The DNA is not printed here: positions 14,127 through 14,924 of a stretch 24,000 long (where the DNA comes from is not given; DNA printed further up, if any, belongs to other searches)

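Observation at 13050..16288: KaiC-like ATPase with no KaiA/KaiB, translationally coupled to a pseudo-receiver hybrid histidine kinase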

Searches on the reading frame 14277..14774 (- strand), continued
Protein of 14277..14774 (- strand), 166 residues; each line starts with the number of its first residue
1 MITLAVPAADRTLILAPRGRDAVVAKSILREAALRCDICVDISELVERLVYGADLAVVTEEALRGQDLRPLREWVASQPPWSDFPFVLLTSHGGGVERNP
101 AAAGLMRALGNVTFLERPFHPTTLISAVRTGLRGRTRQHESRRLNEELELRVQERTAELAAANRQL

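Call 66: search_protein_families(library=pfam, proteins=[P0269, P0274, P0318, P0255, P0248, P0246, P0241, P0244, P0260, P0257], max_evalue=0.0001)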
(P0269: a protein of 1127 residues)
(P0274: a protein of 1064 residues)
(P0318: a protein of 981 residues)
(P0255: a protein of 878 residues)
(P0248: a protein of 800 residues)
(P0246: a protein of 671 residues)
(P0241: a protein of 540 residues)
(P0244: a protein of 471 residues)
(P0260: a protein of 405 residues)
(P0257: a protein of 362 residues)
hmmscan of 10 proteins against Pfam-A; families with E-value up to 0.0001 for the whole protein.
P0269 (1127 aa): 10 families
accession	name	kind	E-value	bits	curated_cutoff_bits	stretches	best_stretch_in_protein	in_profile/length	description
PF08447.18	PAS_3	-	1.1e-19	70.9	25.6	2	174-258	2-88/89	PAS fold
PF02518.31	HATPase_c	-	1.6e-17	64.4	26.4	1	865-985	2-109/111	Histidine kinase-, DNA gyrase B-, and HSP90-like ATPase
PF00072.30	Response_reg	-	7.4e-17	62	30.2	1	1011-1121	1-110/111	Response regulator receiver domain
PF08448.16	PAS_4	-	4.8e-15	56.2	23.1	1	635-734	4-109/110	PAS fold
PF00989.32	PAS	-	3.9e-11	43.4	22.6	0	154-251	4-102/113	PAS fold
PF13426.13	PAS_9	-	1.2e-09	38.8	27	1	644-732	9-103/103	PAS domain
PF00512.31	HisKA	-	1.6e-08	34.9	26.9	1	757-821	3-64/66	His Kinase A (phospho-acceptor) domain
PF13185.12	GAF_2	-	4.4e-08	33.9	28.6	1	458-602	11-136/136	GAF domain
PF01590.32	GAF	-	4.6e-07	30.9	22.4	1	474-601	20-133/133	GAF domain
PF13188.13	PAS_8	-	1.1e-06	28.8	21.8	0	644-682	17-55/65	PAS domain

P0274 (1064 aa): 8 families
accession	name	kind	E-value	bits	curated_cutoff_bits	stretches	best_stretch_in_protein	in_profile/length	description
PF08447.18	PAS_3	-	5.3e-30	104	25.6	2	305-388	3-88/89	PAS fold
PF08448.16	PAS_4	-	2.3e-25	89.4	23.1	1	562-668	8-109/110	PAS fold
PF02518.31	HATPase_c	-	1.4e-20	74.3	26.4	1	797-915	2-109/111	Histidine kinase-, DNA gyrase B-, and HSP90-like ATPase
PF13188.13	PAS_8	-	2.2e-17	62.7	21.8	2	407-471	1-57/65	PAS domain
PF00989.32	PAS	-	8.3e-17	61.7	22.6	1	282-392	2-113/113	PAS fold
PF00072.30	Response_reg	-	1.7e-16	60.8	30.2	1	943-1048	1-108/111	Response regulator receiver domain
PF00512.31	HisKA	-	4.6e-11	43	26.9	1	691-754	3-65/66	His Kinase A (phospho-acceptor) domain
PF13426.13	PAS_9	-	8e-11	42.6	27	1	291-393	1-102/103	PAS domain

P0318 (981 aa): 5 families
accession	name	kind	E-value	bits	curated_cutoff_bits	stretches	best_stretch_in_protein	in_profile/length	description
PF02518.31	HATPase_c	-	6.4e-19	68.9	26.4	1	566-684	2-109/111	Histidine kinase-, DNA gyrase B-, and HSP90-like ATPase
PF08447.18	PAS_3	-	2e-18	66.8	25.6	1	309-385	11-89/89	PAS fold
PF00072.30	Response_reg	-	9.1e-17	61.7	30.2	1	710-789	2-81/111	Response regulator receiver domain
PF08448.16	PAS_4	-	3.5e-09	37.3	23.1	1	289-392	17-109/110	PAS fold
PF00512.31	HisKA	-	2e-05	25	26.9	1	460-521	2-63/66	His Kinase A (phospho-acceptor) domain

P0255 (878 aa): 9 families
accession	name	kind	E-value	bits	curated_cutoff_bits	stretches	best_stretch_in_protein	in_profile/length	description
PF13185.12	GAF_2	-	1e-18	68.3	28.6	1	181-327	3-136/136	GAF domain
PF02518.31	HATPase_c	-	3e-17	63.5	26.4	1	616-733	2-110/111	Histidine kinase-, DNA gyrase B-, and HSP90-like ATPase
PF08447.18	PAS_3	-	5e-16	59.2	25.6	1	381-462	6-89/89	PAS fold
PF00072.30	Response_reg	-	2e-15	57.4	30.2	1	756-840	1-83/111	Response regulator receiver domain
PF01590.32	GAF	-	9e-14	52.6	22.4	1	181-326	1-133/133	GAF domain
PF08448.16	PAS_4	-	3.5e-11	43.7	23.1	1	369-469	10-109/110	PAS fold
PF00512.31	HisKA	-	1.5e-09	38.2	26.9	1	510-572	3-64/66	His Kinase A (phospho-acceptor) domain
PF13492.12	GAF_3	-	2.1e-08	35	27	1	274-328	76-129/129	GAF domain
PF13426.13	PAS_9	-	5.8e-07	30.2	27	1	381-467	18-103/103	PAS domain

P0248 (800 aa): 7 families
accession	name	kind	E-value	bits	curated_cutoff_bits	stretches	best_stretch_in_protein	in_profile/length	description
PF08447.18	PAS_3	-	3.5e-41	139.8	25.6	2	297-380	3-88/89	PAS fold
PF08448.16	PAS_4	-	1.1e-24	87.2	23.1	2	284-388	6-109/110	PAS fold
PF02518.31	HATPase_c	-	1.5e-18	67.7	26.4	1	535-652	2-109/111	Histidine kinase-, DNA gyrase B-, and HSP90-like ATPase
PF00072.30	Response_reg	-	1.4e-17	64.3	30.2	1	677-766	1-89/111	Response regulator receiver domain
PF13426.13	PAS_9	-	5.1e-13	49.6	27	1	285-384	3-101/103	PAS domain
PF00989.32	PAS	-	2.8e-10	40.6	22.6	0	274-384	2-113/113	PAS fold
PF00512.31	HisKA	-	4.6e-10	39.8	26.9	1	428-492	2-65/66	His Kinase A (phospho-acceptor) domain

P0246 (671 aa): 4 families
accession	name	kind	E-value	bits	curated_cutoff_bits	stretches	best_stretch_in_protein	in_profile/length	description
PF02518.31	HATPase_c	-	1.5e-19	70.9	26.4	1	410-524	2-110/111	Histidine kinase-, DNA gyrase B-, and HSP90-like ATPase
PF00072.30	Response_reg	-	4.8e-19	69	30.2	1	552-660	1-110/111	Response regulator receiver domain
PF08448.16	PAS_4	-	2e-12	47.8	23.1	1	175-281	6-108/110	PAS fold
PF00512.31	HisKA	-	4.5e-08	33.5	26.9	1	305-365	3-63/66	His Kinase A (phospho-acceptor) domain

P0241 (540 aa): 2 families
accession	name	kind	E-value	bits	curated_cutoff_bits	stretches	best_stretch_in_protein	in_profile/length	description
PF02518.31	HATPase_c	-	2.9e-17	63.5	26.4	1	295-414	2-110/111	Histidine kinase-, DNA gyrase B-, and HSP90-like ATPase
PF00512.31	HisKA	-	2.3e-09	37.6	26.9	1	185-251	2-64/66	His Kinase A (phospho-acceptor) domain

P0244 (471 aa): 5 families
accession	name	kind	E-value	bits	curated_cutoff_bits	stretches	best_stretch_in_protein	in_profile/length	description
PF07536.20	HWE_HK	-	1.6e-30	106.1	22.8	1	284-366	1-83/83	HWE histidine kinase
PF08448.16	PAS_4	-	5.6e-11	43.1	23.1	1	160-273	2-110/110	PAS fold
PF07568.18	HisKA_2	-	5.4e-06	26.9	22.3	1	284-341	1-61/76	Histidine kinase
PF13188.13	PAS_8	-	7.1e-06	26.2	21.8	0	153-186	1-34/65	PAS domain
PF00989.32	PAS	-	3.4e-05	24.3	22.6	0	154-186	2-34/113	PAS fold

P0260 (405 aa): 6 families
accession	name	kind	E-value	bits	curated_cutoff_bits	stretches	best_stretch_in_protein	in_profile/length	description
PF00512.31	HisKA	-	6.2e-13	49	26.9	1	307-370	3-65/66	His Kinase A (phospho-acceptor) domain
PF08448.16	PAS_4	-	1.4e-12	48.3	23.1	1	158-266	2-109/110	PAS fold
PF08447.18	PAS_3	-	5e-12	46.4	25.6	1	176-259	4-89/89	PAS fold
PF00989.32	PAS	-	7.6e-08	32.8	22.6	1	152-262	2-113/113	PAS fold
PF13188.13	PAS_8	-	1.9e-06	28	21.8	1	152-204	2-55/65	PAS domain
PF13426.13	PAS_9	-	2.2e-06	28.3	27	1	167-263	7-102/103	PAS domain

P0257 (362 aa): 2 families
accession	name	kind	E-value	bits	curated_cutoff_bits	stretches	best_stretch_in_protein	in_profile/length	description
PF07536.20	HWE_HK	-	1.7e-29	102.8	22.8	1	175-256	1-82/83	HWE histidine kinase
PF07568.18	HisKA_2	-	5.1e-07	30.1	22.3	1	175-236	1-65/76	Histidine kinase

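Call 67: list_cluster_members(proteins=[P0269, P0274, P0318, P0255, P0248, P0246, P0241, P0244, P0260, P0257])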
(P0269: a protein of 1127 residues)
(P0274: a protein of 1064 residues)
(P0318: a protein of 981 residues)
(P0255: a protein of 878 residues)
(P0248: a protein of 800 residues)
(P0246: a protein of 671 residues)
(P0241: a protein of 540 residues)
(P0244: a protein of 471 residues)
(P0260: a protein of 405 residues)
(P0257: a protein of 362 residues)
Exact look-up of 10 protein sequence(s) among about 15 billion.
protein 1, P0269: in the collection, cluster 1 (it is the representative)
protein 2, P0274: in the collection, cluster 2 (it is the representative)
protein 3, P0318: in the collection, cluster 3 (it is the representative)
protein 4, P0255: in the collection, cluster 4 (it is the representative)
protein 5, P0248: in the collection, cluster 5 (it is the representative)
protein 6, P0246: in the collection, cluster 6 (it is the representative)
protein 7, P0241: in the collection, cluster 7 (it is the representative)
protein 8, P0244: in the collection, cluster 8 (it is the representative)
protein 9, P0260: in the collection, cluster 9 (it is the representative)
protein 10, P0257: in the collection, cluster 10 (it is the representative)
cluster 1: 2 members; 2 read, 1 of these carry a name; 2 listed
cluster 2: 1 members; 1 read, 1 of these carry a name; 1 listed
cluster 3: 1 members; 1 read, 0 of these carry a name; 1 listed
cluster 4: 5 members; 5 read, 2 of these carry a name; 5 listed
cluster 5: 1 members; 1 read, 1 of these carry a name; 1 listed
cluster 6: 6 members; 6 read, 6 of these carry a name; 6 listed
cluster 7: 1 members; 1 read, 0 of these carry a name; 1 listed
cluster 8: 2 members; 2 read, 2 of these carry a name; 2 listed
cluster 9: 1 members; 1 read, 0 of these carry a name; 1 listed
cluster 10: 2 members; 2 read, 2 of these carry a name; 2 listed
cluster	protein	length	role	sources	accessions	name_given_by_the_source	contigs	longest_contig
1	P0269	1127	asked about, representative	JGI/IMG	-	hypothetical protein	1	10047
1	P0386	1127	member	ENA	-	-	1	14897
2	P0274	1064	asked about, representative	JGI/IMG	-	PAS domain S-box-containing protein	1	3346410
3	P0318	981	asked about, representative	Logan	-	-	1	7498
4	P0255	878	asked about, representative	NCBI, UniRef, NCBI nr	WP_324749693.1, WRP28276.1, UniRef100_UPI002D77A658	GAF domain-containing protein [Sphingomonas sp. LY54] | GAF domain-containing hybrid sensor histidine kinase/response regulator n=1 ...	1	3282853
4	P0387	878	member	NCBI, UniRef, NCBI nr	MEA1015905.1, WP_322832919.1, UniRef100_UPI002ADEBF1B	GAF domain-containing protein [Sphingosinicella sp. LY1275] | GAF domain-containing hybrid sensor histidine kinase/response regulator n=1 ... | ATP-binding protein [Sphingosinicella sp. LY1275]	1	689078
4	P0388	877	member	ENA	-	-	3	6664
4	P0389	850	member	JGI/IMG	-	-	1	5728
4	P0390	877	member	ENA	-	-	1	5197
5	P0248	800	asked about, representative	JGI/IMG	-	PAS domain S-box-containing protein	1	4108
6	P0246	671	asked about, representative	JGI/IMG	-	signal transduction histidine kinase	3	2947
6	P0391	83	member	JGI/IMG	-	DNA-binding LytR/AlgR family response regulator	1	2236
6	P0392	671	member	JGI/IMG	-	signal transduction histidine kinase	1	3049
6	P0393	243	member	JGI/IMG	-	CheY-like chemotaxis protein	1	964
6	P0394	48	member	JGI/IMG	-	hypothetical protein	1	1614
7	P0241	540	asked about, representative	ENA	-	-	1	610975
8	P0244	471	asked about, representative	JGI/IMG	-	two-component sensor histidine kinase/PAS domain-containing protein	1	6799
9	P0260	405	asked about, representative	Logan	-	-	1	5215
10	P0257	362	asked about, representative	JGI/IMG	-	two-component sensor histidine kinase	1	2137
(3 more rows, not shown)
